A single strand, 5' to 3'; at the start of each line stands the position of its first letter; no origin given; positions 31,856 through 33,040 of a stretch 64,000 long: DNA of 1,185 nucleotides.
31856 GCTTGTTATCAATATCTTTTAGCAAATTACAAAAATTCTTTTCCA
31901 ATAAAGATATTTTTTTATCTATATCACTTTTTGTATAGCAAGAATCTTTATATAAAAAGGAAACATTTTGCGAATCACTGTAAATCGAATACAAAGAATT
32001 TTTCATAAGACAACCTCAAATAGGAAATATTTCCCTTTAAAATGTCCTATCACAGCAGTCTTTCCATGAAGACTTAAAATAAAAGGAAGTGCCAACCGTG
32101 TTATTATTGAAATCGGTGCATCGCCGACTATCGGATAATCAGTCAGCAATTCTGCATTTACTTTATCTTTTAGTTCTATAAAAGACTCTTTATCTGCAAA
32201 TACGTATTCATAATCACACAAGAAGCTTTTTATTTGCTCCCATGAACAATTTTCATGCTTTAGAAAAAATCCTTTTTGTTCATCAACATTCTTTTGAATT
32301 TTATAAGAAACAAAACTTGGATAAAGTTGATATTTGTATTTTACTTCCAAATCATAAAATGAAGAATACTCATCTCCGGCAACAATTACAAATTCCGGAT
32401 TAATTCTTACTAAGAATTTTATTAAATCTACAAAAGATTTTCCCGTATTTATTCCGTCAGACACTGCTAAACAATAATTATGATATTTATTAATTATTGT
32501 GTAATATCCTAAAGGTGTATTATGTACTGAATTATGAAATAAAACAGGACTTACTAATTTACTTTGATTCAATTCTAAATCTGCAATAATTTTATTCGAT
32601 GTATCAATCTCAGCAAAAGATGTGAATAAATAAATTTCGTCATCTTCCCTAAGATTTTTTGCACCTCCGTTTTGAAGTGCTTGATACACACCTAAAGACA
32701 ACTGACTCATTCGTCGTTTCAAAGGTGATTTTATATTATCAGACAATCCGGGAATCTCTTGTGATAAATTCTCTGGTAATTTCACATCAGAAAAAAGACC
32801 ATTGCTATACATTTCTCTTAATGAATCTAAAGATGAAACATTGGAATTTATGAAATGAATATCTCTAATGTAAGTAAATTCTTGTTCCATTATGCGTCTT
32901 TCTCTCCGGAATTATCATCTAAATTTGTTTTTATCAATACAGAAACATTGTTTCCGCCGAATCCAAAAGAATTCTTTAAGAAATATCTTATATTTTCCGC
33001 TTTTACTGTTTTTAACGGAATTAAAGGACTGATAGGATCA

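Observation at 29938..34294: Minimal type-II-PKS / aryl-polyene-like module (ACP, KS, KS-partner, adenylating enzyme, degenerate hydrolase-like protein) appended to tpiA-secG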

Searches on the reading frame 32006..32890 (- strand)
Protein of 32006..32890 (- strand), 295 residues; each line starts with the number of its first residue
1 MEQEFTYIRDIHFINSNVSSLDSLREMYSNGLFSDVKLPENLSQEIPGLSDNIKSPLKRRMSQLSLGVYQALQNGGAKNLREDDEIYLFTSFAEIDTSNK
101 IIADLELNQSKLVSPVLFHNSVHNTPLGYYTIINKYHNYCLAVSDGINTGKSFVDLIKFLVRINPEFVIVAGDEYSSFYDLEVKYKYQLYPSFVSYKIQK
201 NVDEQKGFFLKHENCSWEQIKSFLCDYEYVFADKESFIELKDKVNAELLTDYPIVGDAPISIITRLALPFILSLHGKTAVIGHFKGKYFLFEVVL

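Call 3: search_protein_families(library=pfam, proteins=[window:32006-32890:-], max_evalue=1)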
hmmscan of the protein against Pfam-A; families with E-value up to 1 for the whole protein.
window:32006-32890:- (295 aa): 1 family
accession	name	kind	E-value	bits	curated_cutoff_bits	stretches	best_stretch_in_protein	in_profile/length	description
PF13723.12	Ketoacyl-synt_2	-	4.6e-08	33.3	25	1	51-175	20-141/223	Beta-ketoacyl synthase, N-terminal domain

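Call 4: search_protein_families(library=ncbifam, proteins=[window:32006-32890:-], max_evalue=1)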
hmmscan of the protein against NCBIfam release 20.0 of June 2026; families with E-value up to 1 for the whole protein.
window:32006-32890:- (295 aa): 0 families

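Call 8: find_homologous_proteins(query=window:32006-32890:-)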
Query window:32006-32890:- (295 aa): 62 proteins with E <= 0.001 among 695 candidates.
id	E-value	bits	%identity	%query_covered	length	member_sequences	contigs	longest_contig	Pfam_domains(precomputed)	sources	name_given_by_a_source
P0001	1.3e-189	647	98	100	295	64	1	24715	PF13723.13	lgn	-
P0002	7.0e-149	513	78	100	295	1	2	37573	PF13723.13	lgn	-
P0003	2.4e-148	511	78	100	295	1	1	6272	PF13723.13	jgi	jgi:hypothetical protein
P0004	3.4e-148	511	78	100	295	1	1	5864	PF13723.13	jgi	jgi:hypothetical protein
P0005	5.8e-148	510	78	100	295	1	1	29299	PF13723.13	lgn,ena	-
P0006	7.5e-148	510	78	100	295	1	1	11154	PF13723.13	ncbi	-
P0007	9.3e-148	509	78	100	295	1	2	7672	PF13723.13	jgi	jgi:hypothetical protein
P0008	1.3e-147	509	78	100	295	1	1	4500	PF13723.13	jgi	jgi:hypothetical protein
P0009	1.3e-147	509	77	100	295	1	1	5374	PF13723.13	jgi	jgi:hypothetical protein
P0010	1.6e-147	509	77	100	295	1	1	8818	PF13723.13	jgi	jgi:hypothetical protein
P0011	1.7e-147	508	77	100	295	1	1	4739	PF13723.13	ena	-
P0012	2.1e-147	508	77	100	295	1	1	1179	PF13723.13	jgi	jgi:hypothetical protein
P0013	2.4e-147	508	77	100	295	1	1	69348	PF13723.13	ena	-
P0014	3.0e-147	508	77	100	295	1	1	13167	PF13723.13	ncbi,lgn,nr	ncbi:MAG: beta-ketoacyl synthase chain length factor [Spirochaetota bacterium]|nr:beta-ketoacyl synt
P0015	6.2e-147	507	77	100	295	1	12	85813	PF13723.13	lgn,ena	-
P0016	7.2e-147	506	77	100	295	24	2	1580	PF13723.13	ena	-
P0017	7.7e-147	506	77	100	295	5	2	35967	PF13723.13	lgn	-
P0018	8.9e-147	506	77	100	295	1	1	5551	PF13723.13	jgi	jgi:hypothetical protein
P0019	5.8e-146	503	77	100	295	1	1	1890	PF13723.13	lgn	-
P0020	1.9e-145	502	78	100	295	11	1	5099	PF13723.13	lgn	-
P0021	2.6e-145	501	77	100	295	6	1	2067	PF13723.13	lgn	-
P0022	5.8e-144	497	76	100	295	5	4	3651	PF13723.13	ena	-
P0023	8.0e-144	496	76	100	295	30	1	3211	PF13723.13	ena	-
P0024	1.2e-143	496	75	100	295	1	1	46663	PF13723.13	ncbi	-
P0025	3.8e-143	494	75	100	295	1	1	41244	PF13723.13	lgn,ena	-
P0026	4.0e-142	491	75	100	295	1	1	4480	PF13723.13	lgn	-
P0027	1.0e-139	483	76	100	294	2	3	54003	PF13723.13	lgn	-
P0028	3.5e-132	458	77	91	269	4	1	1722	PF13723.13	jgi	jgi:hypothetical protein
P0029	4.3e-99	350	54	100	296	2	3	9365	PF13723.13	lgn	-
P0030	4.8e-88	313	54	98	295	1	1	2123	PF13723.13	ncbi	-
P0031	1.1e-81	293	99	47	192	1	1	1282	PF13723.13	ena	-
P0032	1.2e-81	292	49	98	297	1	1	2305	PF13723.13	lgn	-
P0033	6.0e-79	284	48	99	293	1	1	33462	PF13723.13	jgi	jgi:hypothetical protein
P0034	6.0e-78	280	48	98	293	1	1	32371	PF13723.13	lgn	-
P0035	2.4e-76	275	48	98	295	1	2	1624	PF13723.13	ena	-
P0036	9.8e-76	273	47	98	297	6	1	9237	PF13723.13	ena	-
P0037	5.5e-75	271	47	98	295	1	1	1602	PF13723.13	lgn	-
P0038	4.7e-72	261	45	99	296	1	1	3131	PF13723.13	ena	-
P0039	6.7e-72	260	46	98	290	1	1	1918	PF13723.13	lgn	-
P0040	4.4e-70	254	44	95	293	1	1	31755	PF13723.13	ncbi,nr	ncbi:MAG: beta-ketoacyl synthase chain length factor [Spirochaetes bacterium]|nr:beta-ketoacyl synth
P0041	5.6e-70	254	45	100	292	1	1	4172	PF13723.13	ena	-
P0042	6.9e-70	254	44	98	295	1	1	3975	PF13723.13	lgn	-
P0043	1.9e-69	252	45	99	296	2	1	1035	PF13723.13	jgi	jgi:hypothetical protein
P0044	2.0e-69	252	43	99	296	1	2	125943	-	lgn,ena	-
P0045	2.7e-69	252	45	98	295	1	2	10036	PF13723.13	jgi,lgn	jgi:hypothetical protein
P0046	5.3e-68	248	44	98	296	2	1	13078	PF13723.13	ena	-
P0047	1.2e-67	246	44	99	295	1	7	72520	PF13723.13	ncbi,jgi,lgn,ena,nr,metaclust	ncbi:MAG: hypothetical protein A2086_11600 [Spirochaetes bacterium GWD1_27_9]|nr:MAG: hypothetical p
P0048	3.1e-67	245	43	98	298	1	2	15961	PF13723.13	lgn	-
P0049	8.4e-67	244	44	99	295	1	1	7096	PF13723.13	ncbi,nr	ncbi:MAG: hypothetical protein A2Z98_17535 [Spirochaetes bacterium GWB1_27_13]|nr:MAG: hypothetical 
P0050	2.5e-66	242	42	98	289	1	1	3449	PF13723.13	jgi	jgi:hypothetical protein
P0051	3.8e-66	242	44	98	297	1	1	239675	PF13723.13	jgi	jgi:hypothetical protein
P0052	8.5e-64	234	43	100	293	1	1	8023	PF13723.13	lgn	-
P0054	3.1e-63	232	43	98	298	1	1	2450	PF13723.13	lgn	-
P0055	7.5e-63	231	40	98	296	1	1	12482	PF13723.13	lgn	-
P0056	1.7e-62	230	43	98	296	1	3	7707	PF13723.13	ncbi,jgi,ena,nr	ncbi:MAG TPA: beta-ketoacyl synthase chain length factor [Spirochaetota bacterium]|nr:beta-ketoacyl 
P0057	4.3e-62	228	45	98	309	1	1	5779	PF13723.13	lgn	-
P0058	1.2e-61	227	39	98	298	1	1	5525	PF13723.13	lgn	-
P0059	1.6e-58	217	43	100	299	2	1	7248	PF13723.13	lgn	-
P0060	4.5e-56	209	41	98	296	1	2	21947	PF13723.13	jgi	jgi:hypothetical protein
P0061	1.2e-55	207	39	98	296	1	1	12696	PF13723.13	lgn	-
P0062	2.2e-53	200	38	99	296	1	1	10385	-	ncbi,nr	ncbi:MAG: hypothetical protein MJB14_09250 [Spirochaetes bacterium]|nr:hypothetical protein [Spiroch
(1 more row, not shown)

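Call 10: find_encoding_contigs(protein=P0051, flank=10000, max_places=2)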
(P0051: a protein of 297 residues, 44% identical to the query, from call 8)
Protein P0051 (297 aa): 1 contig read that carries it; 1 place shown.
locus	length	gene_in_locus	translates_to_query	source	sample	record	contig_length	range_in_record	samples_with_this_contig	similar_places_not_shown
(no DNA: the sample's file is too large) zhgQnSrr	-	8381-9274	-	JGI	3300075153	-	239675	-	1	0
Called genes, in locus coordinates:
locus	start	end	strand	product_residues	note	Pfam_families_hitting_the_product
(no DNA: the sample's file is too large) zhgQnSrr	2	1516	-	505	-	?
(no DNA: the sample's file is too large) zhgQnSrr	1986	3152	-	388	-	PF02784:Orn_Arg_deC_N, PF00278:Orn_DAP_Arg_deC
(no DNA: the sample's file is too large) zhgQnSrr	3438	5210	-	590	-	PF00224:PK, PF00391:PEP-utilizers (faint), PF02887:PK_C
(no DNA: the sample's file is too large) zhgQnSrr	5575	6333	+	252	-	PF00121:TIM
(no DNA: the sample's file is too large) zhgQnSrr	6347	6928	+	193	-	PF03840:SecG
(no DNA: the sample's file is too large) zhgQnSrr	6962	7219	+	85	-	PF00550:PP-binding (weak)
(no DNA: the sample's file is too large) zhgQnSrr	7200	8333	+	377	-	PF00109:ketoacyl-synt, PF02801:Ketoacyl-synt_C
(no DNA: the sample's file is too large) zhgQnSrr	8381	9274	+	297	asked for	PF13723:Ketoacyl-synt_2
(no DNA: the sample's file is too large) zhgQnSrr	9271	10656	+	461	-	PF00501:AMP-binding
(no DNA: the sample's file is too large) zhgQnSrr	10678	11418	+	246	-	-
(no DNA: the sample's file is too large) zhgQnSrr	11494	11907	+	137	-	-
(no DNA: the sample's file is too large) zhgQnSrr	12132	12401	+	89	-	-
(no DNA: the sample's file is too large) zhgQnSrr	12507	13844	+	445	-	PF00152:tRNA-synt_2 (faint), PF13393:tRNA-synt_His, PF03129:HGTP_anticodon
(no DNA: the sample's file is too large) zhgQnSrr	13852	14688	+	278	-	-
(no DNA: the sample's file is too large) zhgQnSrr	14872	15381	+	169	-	PF01252:Peptidase_A8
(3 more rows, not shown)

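Call 11: find_encoding_contigs(protein=P0044, flank=10000, max_places=2)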
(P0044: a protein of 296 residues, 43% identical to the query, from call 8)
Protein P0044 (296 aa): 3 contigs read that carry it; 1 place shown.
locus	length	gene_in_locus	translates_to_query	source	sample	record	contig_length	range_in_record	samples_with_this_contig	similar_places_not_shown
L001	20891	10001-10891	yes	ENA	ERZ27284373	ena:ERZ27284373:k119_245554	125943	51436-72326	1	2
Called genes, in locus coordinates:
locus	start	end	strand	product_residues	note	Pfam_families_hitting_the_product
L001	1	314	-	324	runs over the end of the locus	-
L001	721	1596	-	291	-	PF00669:Flagellin_N, PF00700:Flagellin_C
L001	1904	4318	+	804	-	PF00027:cNMP_binding (faint)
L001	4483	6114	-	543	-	PF00118:Cpn60_TCP1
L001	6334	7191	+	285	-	PF01048:PNP_UDP_1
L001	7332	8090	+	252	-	PF00121:TIM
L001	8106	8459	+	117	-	-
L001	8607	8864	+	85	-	-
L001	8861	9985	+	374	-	PF00109:ketoacyl-synt, PF02801:Ketoacyl-synt_C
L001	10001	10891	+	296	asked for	-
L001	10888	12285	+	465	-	PF00501:AMP-binding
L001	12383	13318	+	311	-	-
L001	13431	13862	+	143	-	-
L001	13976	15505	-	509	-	PF01590:GAF, PF13185:GAF_2, PF00158:Sigma54_activat, PF14532:Sigma54_activ_2, PF25601:AAA_lid_14, PF02954:HTH_8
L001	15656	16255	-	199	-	-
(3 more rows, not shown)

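Call 12: find_encoding_contigs(protein=P0047, flank=10000, max_places=2)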
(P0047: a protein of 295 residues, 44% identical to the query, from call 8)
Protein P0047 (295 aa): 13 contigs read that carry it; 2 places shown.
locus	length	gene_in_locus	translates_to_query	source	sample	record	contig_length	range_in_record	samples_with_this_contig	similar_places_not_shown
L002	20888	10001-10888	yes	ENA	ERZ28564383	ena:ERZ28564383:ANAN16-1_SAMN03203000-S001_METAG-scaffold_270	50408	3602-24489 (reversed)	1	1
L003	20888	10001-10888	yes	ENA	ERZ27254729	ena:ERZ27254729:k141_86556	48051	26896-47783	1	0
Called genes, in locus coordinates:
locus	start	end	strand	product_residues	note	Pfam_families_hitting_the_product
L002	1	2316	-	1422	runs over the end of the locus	PF27414:TP_0324_N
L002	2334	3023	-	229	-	-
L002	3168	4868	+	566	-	PF00211:Guanylate_cyc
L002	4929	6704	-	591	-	PF00224:PK, PF02887:PK_C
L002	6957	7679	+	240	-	PF00121:TIM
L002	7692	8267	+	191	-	PF03840:SecG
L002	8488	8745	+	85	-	PF00550:PP-binding (weak)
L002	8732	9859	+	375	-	PF00109:ketoacyl-synt, PF02801:Ketoacyl-synt_C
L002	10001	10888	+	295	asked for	PF13723:Ketoacyl-synt_2 (weak)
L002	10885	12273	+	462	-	PF00501:AMP-binding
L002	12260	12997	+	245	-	-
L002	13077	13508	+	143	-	-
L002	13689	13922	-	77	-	PF00462:Glutaredoxin, PF13417:GST_N_3 (weak)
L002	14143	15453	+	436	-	PF13487:HD_5, PF01966:HD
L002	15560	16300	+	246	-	PF00027:cNMP_binding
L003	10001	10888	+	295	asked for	PF13723:Ketoacyl-synt_2 (weak)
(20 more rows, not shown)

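Call 16: search_solved_structures(query=window:32006-32890:-, max_evalue=10, show_alignments=2)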
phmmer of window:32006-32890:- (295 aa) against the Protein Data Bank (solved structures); distinct sequences matched with E-value up to 10: 4.
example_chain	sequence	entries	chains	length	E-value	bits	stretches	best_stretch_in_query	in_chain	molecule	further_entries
6qsp_B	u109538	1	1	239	0.002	21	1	64-199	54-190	Uncharacterized protein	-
7b1s_C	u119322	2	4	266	0.57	12.9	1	113-155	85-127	Ethyl-Coenzyme M reductase gamma subunit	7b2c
3b9k_A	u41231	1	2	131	0.62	12.8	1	96-161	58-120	T-cell surface glycoprotein CD8 alpha chain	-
9hd7_U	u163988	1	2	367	1.1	12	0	50-80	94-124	Chloroplast PsbY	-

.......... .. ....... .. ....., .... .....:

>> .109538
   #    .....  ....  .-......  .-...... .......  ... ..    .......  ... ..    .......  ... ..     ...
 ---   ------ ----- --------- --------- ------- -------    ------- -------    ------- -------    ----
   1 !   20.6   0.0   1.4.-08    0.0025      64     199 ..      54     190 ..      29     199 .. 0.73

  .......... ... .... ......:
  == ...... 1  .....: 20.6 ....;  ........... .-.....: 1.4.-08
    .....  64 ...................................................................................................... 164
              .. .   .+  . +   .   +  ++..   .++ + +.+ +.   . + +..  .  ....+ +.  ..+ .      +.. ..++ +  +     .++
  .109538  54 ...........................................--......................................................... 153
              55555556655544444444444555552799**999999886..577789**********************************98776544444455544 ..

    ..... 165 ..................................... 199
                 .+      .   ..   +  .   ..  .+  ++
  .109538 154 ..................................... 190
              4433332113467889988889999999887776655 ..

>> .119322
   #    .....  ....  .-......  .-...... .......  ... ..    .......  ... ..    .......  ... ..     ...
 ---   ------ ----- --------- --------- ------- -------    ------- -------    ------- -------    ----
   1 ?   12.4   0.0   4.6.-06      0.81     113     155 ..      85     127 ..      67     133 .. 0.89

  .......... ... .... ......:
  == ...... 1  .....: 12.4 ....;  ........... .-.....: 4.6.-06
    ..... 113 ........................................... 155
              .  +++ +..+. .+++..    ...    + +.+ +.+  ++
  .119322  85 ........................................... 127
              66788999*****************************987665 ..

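Call 17: find_encoding_contigs(protein=window:32006-32890:-, flank=10000, max_places=3)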
Protein window:32006-32890:- (295 aa): 7 contigs read that carry it; 3 places shown.
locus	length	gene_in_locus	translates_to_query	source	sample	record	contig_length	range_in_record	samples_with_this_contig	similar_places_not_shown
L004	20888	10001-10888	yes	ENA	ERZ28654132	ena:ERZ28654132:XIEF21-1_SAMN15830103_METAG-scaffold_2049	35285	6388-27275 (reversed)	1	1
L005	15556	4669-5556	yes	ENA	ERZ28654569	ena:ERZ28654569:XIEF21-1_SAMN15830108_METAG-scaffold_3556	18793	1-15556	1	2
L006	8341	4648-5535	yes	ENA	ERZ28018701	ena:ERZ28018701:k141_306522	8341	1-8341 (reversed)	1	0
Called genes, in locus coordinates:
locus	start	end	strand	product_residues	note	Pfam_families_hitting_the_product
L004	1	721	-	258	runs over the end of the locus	PF22935:RM44_endonuclase, PF14622:Ribonucleas_3_3, PF00636:Ribonuclease_3, PF00035:dsrm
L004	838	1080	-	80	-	PF14573:PP-binding_2 (weak), PF23297:ACP_SdgA_C (weak), PF00550:PP-binding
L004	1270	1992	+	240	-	PF00497:SBP_bac_3, PF10613:Lig_chan-Glu_bd (weak)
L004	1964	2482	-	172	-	PF01202:SKI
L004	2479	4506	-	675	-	PF00999:Na_H_Exchanger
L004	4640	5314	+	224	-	PF10294:Methyltransf_16, PF05175:MTS (weak), PF06325:PrmA (weak), PF13847:Methyltransf_31, PF08241:Methyltransf_11 (weak), PF08242:Methyltransf_12 (weak), PF13649:Methyltransf_25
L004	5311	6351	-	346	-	PF00512:HisKA, PF14501:HATPase_c_5 (faint), PF13581:HATPase_c_2 (weak), PF02518:HATPase_c, PF13589:HATPase_c_3 (weak)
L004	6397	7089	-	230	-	PF04298:Zn_peptidase_2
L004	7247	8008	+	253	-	PF00121:TIM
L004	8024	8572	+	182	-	PF03840:SecG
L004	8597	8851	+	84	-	PF00550:PP-binding (weak)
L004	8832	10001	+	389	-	PF00109:ketoacyl-synt, PF02801:Ketoacyl-synt_C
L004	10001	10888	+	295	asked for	PF13723:Ketoacyl-synt_2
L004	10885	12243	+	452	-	PF00501:AMP-binding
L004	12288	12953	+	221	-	-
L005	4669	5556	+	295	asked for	PF13723:Ketoacyl-synt_2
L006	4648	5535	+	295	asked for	PF13723:Ketoacyl-synt_2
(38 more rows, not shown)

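Call 18: find_encoding_contigs(protein=P0062, flank=10000, max_places=2)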
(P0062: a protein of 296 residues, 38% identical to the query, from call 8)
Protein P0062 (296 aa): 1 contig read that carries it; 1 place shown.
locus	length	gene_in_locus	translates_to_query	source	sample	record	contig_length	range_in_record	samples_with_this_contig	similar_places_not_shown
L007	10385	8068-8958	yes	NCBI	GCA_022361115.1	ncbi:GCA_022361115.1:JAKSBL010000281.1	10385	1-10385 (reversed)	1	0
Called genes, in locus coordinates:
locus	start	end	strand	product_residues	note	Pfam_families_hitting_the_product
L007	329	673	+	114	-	PF01155:HypA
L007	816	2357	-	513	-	-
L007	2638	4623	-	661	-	PF00580:UvrD-helicase, PF13245:AAA_19, PF13604:AAA_30 (faint), PF01443:Viral_helicase1 (faint), PF13087:AAA_12 (faint), PF13361:UvrD_C, PF13538:UvrD_C_2 (faint)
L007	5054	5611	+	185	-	PF02666:PS_Dcarbxylase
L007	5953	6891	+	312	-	PF00753:Lactamase_B, PF19583:ODP, PF23023:Anti-Pycsar_Apyc1, PF12706:Lactamase_B_2 (weak)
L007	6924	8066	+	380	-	PF00109:ketoacyl-synt, PF08545:ACP_syn_III (faint), PF02801:Ketoacyl-synt_C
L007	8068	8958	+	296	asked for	-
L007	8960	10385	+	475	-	PF02310:B12-binding (weak), PF04055:Radical_SAM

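Call 24: find_related_loci(query=A1, collection=genome_contigs, flank=8000)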
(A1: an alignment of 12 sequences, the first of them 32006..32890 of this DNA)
Query A1 (295 aa) in genome_contigs; peptide patterns used: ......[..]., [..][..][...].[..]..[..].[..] (x = any residue, [..] = any of these).
281 stretches matched a pattern; 204 encode a relative of the query (tblastn E <= 1e-3); the best 80 are kept; 80 distinct loci.
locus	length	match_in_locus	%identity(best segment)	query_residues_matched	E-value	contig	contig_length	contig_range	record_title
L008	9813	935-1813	78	1-293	3e-154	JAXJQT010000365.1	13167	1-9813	MAG: Spirochaetota bacterium isolate DOME_MAG_2687 2687_C0211_k141_284432, whole genome shotgun sequence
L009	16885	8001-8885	77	1-295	5e-154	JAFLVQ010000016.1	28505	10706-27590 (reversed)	MAG: Spirochaetales bacterium isolate HAN109 Seq16, whole genome shotgun sequence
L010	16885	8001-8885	77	1-295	1e-151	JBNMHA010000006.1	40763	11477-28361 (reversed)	MAG: Spirochaetales bacterium isolate CM_BacRGI584.134 k141_303669_length_40763_cov_18.3653, whole genome shotgun sequen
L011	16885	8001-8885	75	1-295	1e-150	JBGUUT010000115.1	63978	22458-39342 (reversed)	MAG: Spirochaetota bacterium isolate fecal_MAG_478 fecal_MAG_478_contig_0115, whole genome shotgun sequence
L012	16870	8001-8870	48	6-295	2e-80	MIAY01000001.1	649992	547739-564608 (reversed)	MAG: Spirochaetes bacterium GWE1_32_154 gwe1_scaffold_0, whole genome shotgun sequence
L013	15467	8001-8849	44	13-293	4e-75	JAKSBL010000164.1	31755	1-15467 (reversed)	MAG: Spirochaetes bacterium isolate MAG.183 k141_10086934, whole genome shotgun sequence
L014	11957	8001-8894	43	1-295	6e-73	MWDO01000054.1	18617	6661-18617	MAG: Spirochaetes bacterium ADurb.Bin133 BWX91_contig000054, whole genome shotgun sequence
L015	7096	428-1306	44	5-295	2e-72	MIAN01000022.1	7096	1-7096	MAG: Spirochaetes bacterium GWB1_27_13 gwb1_scaffold_11687, whole genome shotgun sequence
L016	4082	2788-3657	43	1-293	5e-72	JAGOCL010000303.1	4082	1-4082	MAG: Spirochaetes bacterium isolate Go_SlDig_bin_318 Go_SlDig_78755_length_4082_cov_6.397219, whole genome shotgun seque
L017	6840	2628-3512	45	3-295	1e-70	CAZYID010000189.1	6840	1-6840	MAG TPA_asm: uncultured Spirochaetales bacterium isolate binchicken_co129_611 genome assembly, contig: NODE_37659_length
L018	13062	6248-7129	43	1-293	2e-69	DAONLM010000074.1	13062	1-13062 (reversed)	MAG TPA_asm: Spirochaetota bacterium isolate AMR_MDS_3687 NODE_3920_length_13062_cov_13.499962, whole genome shotgun seq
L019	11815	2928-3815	41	1-295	3e-69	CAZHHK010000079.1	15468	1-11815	MAG TPA_asm: uncultured Spirochaetales bacterium isolate SRP167436_co1_204 genome assembly, contig: NODE_6203_length_154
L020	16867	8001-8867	41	16-295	2e-67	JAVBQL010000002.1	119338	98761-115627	MAG: Spirochaetota bacterium isolate EPI_MAG_00166 c_000002951497, whole genome shotgun sequence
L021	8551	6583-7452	41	8-293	2e-65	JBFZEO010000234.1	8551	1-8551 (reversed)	MAG: Spirochaetota bacterium isolate PPR_0589 k121_5501027, whole genome shotgun sequence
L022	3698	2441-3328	41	1-295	1e-64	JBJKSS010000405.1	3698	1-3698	MAG: Spirochaetota bacterium isolate Bin_88 S1Ck127_417426_flag_1_multi_6.0000_len_3698, whole genome shotgun sequence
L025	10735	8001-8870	38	5-295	2e-52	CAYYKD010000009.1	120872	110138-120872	MAG TPA_asm: uncultured Spirochaetales bacterium isolate binchicken_co113_85 genome assembly, contig: NODE_142_length_12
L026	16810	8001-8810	34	8-276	1e-45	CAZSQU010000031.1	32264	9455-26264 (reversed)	MAG TPA_asm: uncultured Spirochaetales bacterium isolate binchicken_co309_6 genome assembly, contig: NODE_770_length_322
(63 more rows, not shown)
